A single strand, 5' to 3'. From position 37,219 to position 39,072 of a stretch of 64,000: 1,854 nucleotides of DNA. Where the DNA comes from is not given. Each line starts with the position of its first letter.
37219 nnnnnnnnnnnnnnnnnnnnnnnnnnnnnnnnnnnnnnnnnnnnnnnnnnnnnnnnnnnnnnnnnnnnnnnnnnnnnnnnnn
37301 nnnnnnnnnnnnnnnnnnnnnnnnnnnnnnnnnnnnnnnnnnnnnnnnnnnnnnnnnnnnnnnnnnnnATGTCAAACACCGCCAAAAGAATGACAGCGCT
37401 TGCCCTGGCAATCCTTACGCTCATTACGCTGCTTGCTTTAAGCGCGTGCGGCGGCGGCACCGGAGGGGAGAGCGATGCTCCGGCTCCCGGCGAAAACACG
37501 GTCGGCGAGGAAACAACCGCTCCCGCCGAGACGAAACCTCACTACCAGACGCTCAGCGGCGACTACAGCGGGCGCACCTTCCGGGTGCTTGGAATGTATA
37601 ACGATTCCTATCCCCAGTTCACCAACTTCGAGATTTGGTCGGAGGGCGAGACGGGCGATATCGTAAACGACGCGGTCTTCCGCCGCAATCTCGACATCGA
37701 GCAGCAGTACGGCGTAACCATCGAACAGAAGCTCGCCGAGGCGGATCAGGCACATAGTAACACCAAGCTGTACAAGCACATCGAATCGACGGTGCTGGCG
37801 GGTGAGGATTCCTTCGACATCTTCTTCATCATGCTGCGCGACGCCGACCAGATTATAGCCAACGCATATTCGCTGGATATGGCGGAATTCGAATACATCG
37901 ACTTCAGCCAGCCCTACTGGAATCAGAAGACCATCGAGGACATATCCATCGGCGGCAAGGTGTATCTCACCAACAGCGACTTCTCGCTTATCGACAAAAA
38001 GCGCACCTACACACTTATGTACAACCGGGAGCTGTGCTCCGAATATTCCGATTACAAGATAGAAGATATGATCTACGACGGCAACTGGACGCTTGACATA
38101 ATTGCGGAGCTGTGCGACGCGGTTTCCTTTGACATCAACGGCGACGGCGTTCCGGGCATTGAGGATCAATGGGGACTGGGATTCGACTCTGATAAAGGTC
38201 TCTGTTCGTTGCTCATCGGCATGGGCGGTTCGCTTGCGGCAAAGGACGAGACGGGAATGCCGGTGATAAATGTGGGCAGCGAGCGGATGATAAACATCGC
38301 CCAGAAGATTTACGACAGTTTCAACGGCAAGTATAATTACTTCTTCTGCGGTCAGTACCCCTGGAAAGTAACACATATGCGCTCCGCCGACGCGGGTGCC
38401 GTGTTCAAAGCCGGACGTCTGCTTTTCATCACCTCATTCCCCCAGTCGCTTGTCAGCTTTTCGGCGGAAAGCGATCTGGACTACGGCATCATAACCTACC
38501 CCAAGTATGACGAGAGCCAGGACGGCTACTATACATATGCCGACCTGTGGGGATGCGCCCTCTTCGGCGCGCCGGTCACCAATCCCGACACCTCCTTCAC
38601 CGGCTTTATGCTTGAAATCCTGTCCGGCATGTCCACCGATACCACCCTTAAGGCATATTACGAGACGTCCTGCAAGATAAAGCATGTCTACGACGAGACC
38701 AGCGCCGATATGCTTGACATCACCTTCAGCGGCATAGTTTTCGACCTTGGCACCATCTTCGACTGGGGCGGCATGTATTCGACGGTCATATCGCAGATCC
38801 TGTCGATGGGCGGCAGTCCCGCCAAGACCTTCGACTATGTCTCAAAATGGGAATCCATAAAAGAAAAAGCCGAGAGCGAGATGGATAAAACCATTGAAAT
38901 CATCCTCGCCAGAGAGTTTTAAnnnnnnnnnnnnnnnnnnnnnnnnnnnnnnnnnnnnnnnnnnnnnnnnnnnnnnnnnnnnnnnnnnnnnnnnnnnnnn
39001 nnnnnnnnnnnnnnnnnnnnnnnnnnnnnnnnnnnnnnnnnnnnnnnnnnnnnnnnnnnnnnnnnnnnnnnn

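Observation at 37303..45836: One promoter-to-terminator unit with two binders and four leaderless enzymes but no translocator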

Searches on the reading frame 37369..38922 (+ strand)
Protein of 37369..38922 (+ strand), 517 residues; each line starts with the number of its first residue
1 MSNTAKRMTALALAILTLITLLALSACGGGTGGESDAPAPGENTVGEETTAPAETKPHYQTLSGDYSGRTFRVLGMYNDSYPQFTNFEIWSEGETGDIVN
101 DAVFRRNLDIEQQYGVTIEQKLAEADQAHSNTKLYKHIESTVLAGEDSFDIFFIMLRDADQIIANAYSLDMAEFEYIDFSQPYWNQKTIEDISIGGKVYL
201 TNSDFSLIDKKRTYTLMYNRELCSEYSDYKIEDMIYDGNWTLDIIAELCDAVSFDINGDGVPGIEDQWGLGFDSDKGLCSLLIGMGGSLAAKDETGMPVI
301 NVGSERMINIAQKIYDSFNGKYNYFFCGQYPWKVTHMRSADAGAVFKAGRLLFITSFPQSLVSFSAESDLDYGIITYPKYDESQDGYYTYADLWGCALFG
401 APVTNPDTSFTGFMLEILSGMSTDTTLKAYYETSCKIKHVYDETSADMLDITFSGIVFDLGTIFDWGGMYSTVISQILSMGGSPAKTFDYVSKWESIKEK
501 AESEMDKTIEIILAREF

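Call 6: search_protein_families(library=pfam, proteins=[window:37369-38922:+], max_evalue=0.01)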
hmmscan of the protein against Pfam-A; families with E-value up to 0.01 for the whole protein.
window:37369-38922:+ (517 aa): 0 families

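Call 10: search_protein_families(library=ncbifam, proteins=[window:37369-38922:+], max_evalue=0.01)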
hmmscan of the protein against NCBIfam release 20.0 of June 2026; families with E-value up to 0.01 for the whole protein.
window:37369-38922:+ (517 aa): 1 family
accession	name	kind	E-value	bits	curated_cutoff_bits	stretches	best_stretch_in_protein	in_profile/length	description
NF058595.1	invert_tail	domain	0.0015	18.8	37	1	4-41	49-85/113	lipo-invert putative C-terminal anchoring domain-containing protein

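Call 12: find_homologous_proteins(query=window:37369-38922:+)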
Query window:37369-38922:+ (517 aa): 71 proteins with E <= 0.001 among 8000 candidates.
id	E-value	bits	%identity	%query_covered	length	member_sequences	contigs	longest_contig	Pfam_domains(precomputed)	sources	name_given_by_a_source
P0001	0.0e+0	1172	99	100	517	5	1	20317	-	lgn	-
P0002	6.8e-153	528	50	94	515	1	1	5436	PF13416.12,PF01547.31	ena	-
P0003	7.6e-151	521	49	94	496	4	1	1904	-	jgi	-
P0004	1.4e-148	514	46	99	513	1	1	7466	-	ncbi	-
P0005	2.9e-148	513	48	94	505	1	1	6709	-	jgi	-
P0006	1.2e-143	498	49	93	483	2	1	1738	-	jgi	-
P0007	1.3e-143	498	46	98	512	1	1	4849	-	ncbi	-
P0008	3.2e-135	470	45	97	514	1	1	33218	-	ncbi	-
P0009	3.7e-130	453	44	97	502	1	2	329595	PF13416.12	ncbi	ncbi:MAG: hypothetical protein ACYCWE_06275 [Eubacteriales bacterium]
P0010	6.1e-130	452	44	99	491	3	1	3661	PF13416.12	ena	-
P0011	1.6e-127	445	44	97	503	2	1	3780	PF13416.12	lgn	-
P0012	6.1e-109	383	43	97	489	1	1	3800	-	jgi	-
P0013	1.7e-108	382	40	98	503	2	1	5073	PF13416.12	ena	-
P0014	4.1e-106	374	41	90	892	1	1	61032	PF01229.23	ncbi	-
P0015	3.2e-103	364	41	90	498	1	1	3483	-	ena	-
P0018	6.9e-101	357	39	95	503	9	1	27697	PF13416.12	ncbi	-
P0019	1.3e-100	356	40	95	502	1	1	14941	PF13416.12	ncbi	-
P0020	1.3e-100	356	39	94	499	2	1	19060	PF13416.12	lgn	-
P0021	1.5e-100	356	40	97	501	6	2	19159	PF13416.12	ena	-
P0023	2.5e-100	355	40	93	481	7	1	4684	PF13416.12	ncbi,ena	-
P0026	8.8e-99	350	41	86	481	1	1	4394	PF13416.12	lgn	-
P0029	1.1e-97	346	39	95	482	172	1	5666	PF13416.12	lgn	-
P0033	1.3e-95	339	39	98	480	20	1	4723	PF13416.12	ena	-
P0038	7.9e-94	333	38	94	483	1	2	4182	PF13416.12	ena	-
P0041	1.6e-91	326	43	76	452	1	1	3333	PF13416.12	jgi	jgi:hypothetical protein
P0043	3.5e-90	321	40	81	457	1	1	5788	PF13416.12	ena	-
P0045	1.7e-84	303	38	93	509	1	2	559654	-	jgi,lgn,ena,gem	-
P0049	6.5e-70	254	35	88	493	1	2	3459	PF13416.12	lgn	-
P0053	3.7e-52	196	30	92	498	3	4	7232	PF13416.12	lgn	-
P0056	7.8e-49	185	28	98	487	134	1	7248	PF13416.12,PF01547.31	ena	-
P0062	1.8e-41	161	26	85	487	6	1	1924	PF01547.31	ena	-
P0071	2.6e-5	41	26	63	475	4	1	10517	PF01547.31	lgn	-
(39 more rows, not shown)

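Call 13: search_solved_structures(query=window:37369-38922:+, max_evalue=1)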
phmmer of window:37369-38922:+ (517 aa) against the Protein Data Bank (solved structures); distinct sequences matched with E-value up to 1: 1.
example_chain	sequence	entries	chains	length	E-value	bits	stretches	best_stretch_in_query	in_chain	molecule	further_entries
3e3v_A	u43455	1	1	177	0.32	12.9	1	68-163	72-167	Regulatory protein recX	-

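Call 15: find_encoding_contigs(protein=P0009, flank=10000, max_places=2)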
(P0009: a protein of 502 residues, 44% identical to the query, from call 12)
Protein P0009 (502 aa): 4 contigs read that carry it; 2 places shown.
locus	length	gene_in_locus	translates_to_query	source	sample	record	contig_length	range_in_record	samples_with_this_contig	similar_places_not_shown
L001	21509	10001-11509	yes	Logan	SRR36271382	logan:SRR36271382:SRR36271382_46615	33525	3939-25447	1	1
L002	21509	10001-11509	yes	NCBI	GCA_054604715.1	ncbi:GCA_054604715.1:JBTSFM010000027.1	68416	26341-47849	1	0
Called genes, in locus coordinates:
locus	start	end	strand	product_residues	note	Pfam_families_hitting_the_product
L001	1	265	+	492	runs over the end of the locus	-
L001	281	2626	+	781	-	PF02065:Melibiase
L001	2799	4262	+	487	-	-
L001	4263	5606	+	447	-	-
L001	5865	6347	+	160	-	PF07883:Cupin_2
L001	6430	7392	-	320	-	PF16126:DUF4838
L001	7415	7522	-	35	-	-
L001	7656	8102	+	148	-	PF12638:Staygreen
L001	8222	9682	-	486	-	-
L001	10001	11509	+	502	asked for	PF13416:SBP_bac_8 (weak)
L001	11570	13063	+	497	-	PF00295:Glyco_hydro_28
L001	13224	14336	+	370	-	PF02746:MR_MLE_N, PF13378:MR_MLE_C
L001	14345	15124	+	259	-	PF00106:adh_short, PF08659:KR (weak), PF13561:adh_short_C2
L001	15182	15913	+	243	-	-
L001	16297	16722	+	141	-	PF02311:AraC_binding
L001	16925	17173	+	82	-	PF04014:MazE_antitoxin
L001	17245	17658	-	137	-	-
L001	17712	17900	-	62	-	-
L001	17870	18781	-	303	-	PF02274:ADI (weak), PF19420:DDAH_eukar (weak), PF02274:ADI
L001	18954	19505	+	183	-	PF13302:Acetyltransf_3, PF13420:Acetyltransf_4 (weak), PF00583:Acetyltransf_1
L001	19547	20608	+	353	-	PF01494:FAD_binding_3 (faint)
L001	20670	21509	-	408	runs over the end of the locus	PF02638:GHL10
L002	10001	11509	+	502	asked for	PF13416:SBP_bac_8 (weak)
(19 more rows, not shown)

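Call 16: find_encoding_contigs(protein=P0008, flank=10000, max_places=2)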
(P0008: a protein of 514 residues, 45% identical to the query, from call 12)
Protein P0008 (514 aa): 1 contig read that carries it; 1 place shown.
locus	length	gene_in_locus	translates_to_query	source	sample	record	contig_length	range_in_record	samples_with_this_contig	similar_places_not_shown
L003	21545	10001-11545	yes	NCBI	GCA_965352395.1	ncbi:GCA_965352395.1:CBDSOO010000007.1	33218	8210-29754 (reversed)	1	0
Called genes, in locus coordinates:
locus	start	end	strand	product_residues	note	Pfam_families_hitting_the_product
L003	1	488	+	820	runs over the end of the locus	-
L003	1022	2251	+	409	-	PF07804:HipA_C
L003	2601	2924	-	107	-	PF05016:ParE_toxin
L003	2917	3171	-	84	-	PF02604:PhdYeFM_antitox (weak)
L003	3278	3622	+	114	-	-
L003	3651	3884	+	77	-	-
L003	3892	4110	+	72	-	-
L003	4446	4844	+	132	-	PF12696:TraG-D_C, PF13730:HTH_36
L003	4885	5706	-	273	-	PF02311:AraC_binding, PF07883:Cupin_2 (weak), PF00165:HTH_AraC (weak), PF12833:HTH_18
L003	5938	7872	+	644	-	-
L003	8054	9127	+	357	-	PF01408:GFO_IDH_MocA, PF22725:GFO_IDH_MocA_C3, PF02894:GFO_IDH_MocA_C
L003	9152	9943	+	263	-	PF01261:AP_endonuc_2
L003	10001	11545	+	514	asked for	-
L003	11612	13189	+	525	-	PF00728:Glyco_hydro_20 (weak)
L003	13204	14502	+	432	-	PF00295:Glyco_hydro_28, PF13229:Beta_helix (weak)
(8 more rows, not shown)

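Call 24: find_related_loci(query=A2, collection=genome_contigs, flank=10000)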
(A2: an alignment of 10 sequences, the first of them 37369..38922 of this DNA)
Query A2 (517 aa) in genome_contigs; peptide patterns used: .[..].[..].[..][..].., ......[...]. (x = any residue, [..] = any of these).
140 stretches matched a pattern; 32 encode a relative of the query (tblastn E <= 1e-3); 32 distinct loci.
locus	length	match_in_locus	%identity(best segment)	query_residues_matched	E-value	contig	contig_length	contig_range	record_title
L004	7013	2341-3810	44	6-517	3e-134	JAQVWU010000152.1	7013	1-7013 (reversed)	MAG: Eubacteriales bacterium isolate STF2_11 NODE_36426_length_7013_cov_2.649579_Sandtown_F2, whole genome shotgun seque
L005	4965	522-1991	39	3-502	5e-107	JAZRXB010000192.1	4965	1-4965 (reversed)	MAG: Eubacteriales bacterium isolate T1900044951_TA20190004.MAGScoT_cleanbin_000028 SGB_3664_k141_61143, whole genome sh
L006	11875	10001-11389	39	2-464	3e-106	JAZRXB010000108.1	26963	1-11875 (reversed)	MAG: Eubacteriales bacterium isolate T1900044951_TA20190004.MAGScoT_cleanbin_000028 SGB_3664_k141_2084276, whole genome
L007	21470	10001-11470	37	8-510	2e-104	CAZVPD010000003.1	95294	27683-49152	MAG TPA_asm: uncultured Lachnospiraceae bacterium isolate SRP192927_co1_887 genome assembly, contig: NODE_184_length_952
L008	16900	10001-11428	39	18-510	5e-103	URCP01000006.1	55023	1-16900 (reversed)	uncultured Clostridiales bacterium isolate UMGS874 genome assembly, contig: NODE_426_length_55023_cov_4.778237, whole ge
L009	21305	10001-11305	41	65-512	2e-101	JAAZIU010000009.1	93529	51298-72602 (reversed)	MAG: Clostridiales bacterium isolate AS21ysBPME_12 65229_AS21, whole genome shotgun sequence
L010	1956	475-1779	39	65-512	4e-105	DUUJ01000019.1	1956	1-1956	MAG TPA_asm: Clostridiales bacterium isolate AS08sgBPME_197 52954_AS08, whole genome shotgun sequence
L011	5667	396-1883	37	1-512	2e-97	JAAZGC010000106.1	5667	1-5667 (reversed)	MAG: Clostridiales bacterium isolate AS10tlH2TH_327 58699_AS10, whole genome shotgun sequence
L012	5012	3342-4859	38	6-516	8e-97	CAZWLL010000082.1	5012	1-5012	MAG TPA_asm: uncultured Ruminococcus sp. isolate binchicken_co323_410 genome assembly, contig: NODE_19598_length_5012_co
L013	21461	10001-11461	38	25-507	8e-93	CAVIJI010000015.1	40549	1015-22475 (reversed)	bacterium isolate H07634-L1_cleanbin_000011 genome assembly, contig: Spades_H07634-L1_contig_658, whole genome shotgun s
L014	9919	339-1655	39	65-510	2e-90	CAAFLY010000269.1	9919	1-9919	MAG TPA_asm: Clostridia bacterium, isolate HGM12660, WGS project CAAFLY010000000 data, contig: SRS1596863_101_k141_16896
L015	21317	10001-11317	38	65-510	3e-89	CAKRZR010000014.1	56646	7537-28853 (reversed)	MAG: uncultured Eubacteriales bacterium isolate REFINED_METABAT215_TOP10_CONTIGS_1500_ASSEMBLY_K77_MERGED__Nepal_MoBio_F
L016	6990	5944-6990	40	12-377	2e-85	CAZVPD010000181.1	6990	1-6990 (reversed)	MAG TPA_asm: uncultured Lachnospiraceae bacterium isolate SRP192927_co1_887 genome assembly, contig: NODE_29160_length_6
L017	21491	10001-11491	29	3-513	3e-61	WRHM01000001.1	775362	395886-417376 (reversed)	MAG: Oscillospiraceae bacterium isolate Nt197P3bin116 Ga0082212_10000002, whole genome shotgun sequence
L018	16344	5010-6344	27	48-507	2e-54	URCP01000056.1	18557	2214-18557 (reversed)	uncultured Clostridiales bacterium isolate UMGS874 genome assembly, contig: NODE_1880_length_18557_cov_3.694968, whole g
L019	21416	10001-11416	37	33-510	2e-92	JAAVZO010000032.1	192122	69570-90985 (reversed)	MAG: Clostridiales bacterium isolate ABMPRH_126_1 k141_1067506, whole genome shotgun sequence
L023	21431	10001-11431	26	6-510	8e-45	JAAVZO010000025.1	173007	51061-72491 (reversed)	MAG: Clostridiales bacterium isolate ABMPRH_126_1 k141_819173, whole genome shotgun sequence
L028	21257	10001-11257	28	36-468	3e-39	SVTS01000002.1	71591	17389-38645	MAG: Oscillospiraceae bacterium isolate SIG701 NODE_9104_length_71591_cov_2.198743, whole genome shotgun sequence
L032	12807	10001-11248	27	7-458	6e-43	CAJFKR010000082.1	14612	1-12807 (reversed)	Candidatus Flemingibacterium merdigallinarum isolate Chicken_22_mag_3 genome assembly, contig: MAGpy_11413_22_idba_bin_3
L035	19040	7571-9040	27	1-509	6e-53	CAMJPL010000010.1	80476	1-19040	MAG: uncultured Clostridia bacterium isolate SRR12081301_bin.2_metaWRAP_v1.3_MAG genome assembly, contig: ERZ12289766.33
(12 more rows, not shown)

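Call 29: search_protein_families(library=pfam, proteins=[L007:981-1820:+, L008:15527-16243:+, L017:12869-13600:-, L019:9020-9910:+, L023:5101-5823:-, L028:13193-14245:+, L028:587-1708:-, L013:2207-3577:+, L035:4828-6156:+, L001:15173-15913:+], max_evalue=0.01)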
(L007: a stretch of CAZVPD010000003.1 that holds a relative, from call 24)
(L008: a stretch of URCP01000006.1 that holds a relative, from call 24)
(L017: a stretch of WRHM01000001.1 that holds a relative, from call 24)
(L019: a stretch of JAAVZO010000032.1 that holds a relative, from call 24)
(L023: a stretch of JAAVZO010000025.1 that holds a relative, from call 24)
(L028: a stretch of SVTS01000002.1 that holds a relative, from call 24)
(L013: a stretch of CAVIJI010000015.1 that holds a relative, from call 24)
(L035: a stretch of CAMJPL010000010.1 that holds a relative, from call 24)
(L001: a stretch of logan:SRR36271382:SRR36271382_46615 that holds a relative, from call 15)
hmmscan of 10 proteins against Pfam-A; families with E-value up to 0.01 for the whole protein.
L007:981-1820:+ (279 aa): 0 families

L008:15527-16243:+ (238 aa): 0 families

L017:12869-13600:- (243 aa): 0 families

L019:9020-9910:+ (296 aa): 2 families
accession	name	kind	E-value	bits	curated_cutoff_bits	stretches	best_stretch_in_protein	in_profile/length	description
PF00892.27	EamA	-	1.1e-11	45.6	28.2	2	152-294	3-134/135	EamA-like transporter family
PF00893.25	Multi_Drug_Res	-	0.0002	22.3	23.7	0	227-285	40-92/93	Small Multidrug Resistance protein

L023:5101-5823:- (240 aa): 0 families

L028:13193-14245:+ (350 aa): 0 families

L028:587-1708:- (373 aa): 2 families
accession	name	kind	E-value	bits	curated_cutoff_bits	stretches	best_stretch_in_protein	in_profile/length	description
PF02588.21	YitT_membrane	-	2.2e-41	142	24.3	1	103-308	2-205/205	Uncharacterised 5xTM membrane BCR, YitT family COG1284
PF10035.14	DUF2179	-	3.3e-20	72.1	22.8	1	313-367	1-55/55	Uncharacterized protein conserved in bacteria (DUF2179)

L013:2207-3577:+ (456 aa): 1 family
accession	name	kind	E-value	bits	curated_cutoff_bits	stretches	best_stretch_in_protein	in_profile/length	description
PF01235.23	Na_Ala_symp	-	1.6e-125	419.9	24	1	61-453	9-377/392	Sodium:alanine symporter family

L035:4828-6156:+ (442 aa): 3 families
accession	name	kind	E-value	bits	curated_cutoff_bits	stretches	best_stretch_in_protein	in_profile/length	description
PF03600.22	CitMHS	-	1.5e-50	172.7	31.9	2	20-252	2-227/336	Citrate transporter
PF02040.21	ArsB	-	6.2e-09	36.1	22.2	1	13-438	4-423/423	Arsenical pump membrane protein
PF06808.19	DctM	-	6e-05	22.5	23.8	1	171-431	159-403/413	Tripartite ATP-independent periplasmic transporter, DctM component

L001:15173-15913:+ (246 aa): 0 families

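Call 35: find_encoding_contigs(protein=P0071, flank=10000, max_places=2)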
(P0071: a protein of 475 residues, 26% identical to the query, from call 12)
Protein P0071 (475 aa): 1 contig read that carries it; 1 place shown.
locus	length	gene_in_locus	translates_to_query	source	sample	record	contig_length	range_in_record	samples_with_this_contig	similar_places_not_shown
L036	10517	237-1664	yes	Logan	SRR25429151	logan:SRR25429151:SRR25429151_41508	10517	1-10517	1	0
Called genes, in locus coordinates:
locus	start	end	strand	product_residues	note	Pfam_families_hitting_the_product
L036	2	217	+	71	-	?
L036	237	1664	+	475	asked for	PF01547:SBP_bac_1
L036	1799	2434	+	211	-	PF04854:DUF624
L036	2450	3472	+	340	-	PF00356:LacI (weak), PF00532:Peripla_BP_1, PF13407:Peripla_BP_4 (weak), PF13377:Peripla_BP_3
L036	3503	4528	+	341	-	PF04041:Glyco_hydro_130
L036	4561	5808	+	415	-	PF13472:Lipase_GDSL_2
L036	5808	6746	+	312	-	PF20511:PMI_typeI_cat, PF21621:MPI_cupin_dom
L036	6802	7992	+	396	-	PF00155:Aminotran_1_2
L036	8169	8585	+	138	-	PF20069:DUF6465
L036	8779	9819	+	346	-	PF01628:HrcA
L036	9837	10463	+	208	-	PF01025:GrpE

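Call 36: find_encoding_contigs(protein=P0045, flank=10000, max_places=1)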
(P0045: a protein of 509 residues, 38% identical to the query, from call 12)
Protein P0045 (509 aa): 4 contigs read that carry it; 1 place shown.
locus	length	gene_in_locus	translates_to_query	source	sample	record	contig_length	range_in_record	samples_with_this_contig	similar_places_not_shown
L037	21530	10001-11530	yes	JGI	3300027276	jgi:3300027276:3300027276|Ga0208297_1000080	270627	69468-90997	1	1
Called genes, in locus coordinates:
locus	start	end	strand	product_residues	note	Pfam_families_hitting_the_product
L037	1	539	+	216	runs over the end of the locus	-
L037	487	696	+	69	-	-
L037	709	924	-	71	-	-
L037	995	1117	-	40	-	-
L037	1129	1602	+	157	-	PF00072:Response_reg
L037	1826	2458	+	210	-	PF19700:DUF6198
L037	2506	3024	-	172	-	PF00881:Nitroreductase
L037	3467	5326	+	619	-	PF14262:Cthe_2159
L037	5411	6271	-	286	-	PF02311:AraC_binding, PF00165:HTH_AraC (weak), PF12833:HTH_18, PF00165:HTH_AraC (weak)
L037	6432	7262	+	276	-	PF01261:AP_endonuc_2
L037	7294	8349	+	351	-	PF01408:GFO_IDH_MocA, PF02894:GFO_IDH_MocA_C, PF22725:GFO_IDH_MocA_C3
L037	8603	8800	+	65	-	PF00269:SASP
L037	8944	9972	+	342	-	PF00356:LacI, PF00532:Peripla_BP_1, PF13377:Peripla_BP_3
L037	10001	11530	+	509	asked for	-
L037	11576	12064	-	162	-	-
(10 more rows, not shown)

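Call 55: predict_structure(alignment_id=A3)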
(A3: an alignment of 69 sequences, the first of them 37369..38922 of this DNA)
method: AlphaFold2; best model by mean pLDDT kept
length: 517 residues; sequences in the alignment: 69
mean_pLDDT: 90.9   pTM: 0.86
mean pLDDT of the five models: 90.9, 90.0, 89.8, 89.2, 89.1
residues with pLDDT >= 90: 413; 70-90: 55; 50-70: 35; < 50: 14
segments of 3 or more residues with pLDDT < 50: 28-38
pLDDT, mean of each block of 10 residues (from residue 1): 56 74 53 44 64 91 97 97 95 96 98 98 94 97 98 98 97 98 96 97 96 97 98 98 97 94 94 91 97 97 96 90 87 84 96 96 94 97 97 96 98 99 97 90 95 97 96 77 73 96 97 80
secondary structure, 60 per line:
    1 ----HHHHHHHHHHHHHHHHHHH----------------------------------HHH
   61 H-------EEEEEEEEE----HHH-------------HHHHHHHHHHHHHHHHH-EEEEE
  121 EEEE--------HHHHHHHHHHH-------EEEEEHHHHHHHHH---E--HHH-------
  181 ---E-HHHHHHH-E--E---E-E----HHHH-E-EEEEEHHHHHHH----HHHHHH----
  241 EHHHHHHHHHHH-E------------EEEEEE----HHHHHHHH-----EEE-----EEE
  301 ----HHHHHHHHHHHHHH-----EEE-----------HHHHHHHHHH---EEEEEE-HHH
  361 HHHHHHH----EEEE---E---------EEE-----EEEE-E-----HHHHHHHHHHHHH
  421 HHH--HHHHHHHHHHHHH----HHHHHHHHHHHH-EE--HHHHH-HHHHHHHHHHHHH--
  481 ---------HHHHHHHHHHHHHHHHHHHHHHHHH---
elements in order: H5-23 H58-61 E69-77 H98-114 E116-124 H133-143 E151-155 H156-164 H186-192 H208-211 E215-219 H220-226 H231-236 H242-252 E267-272 H277-284 E290-292 E298-300 H305-318 E324-326 H338-347 E351-356 H358-367 E372-375 E389-391 E397-400 H408-423 H426-438 H443-454 H460-464 H466-478 H490-514
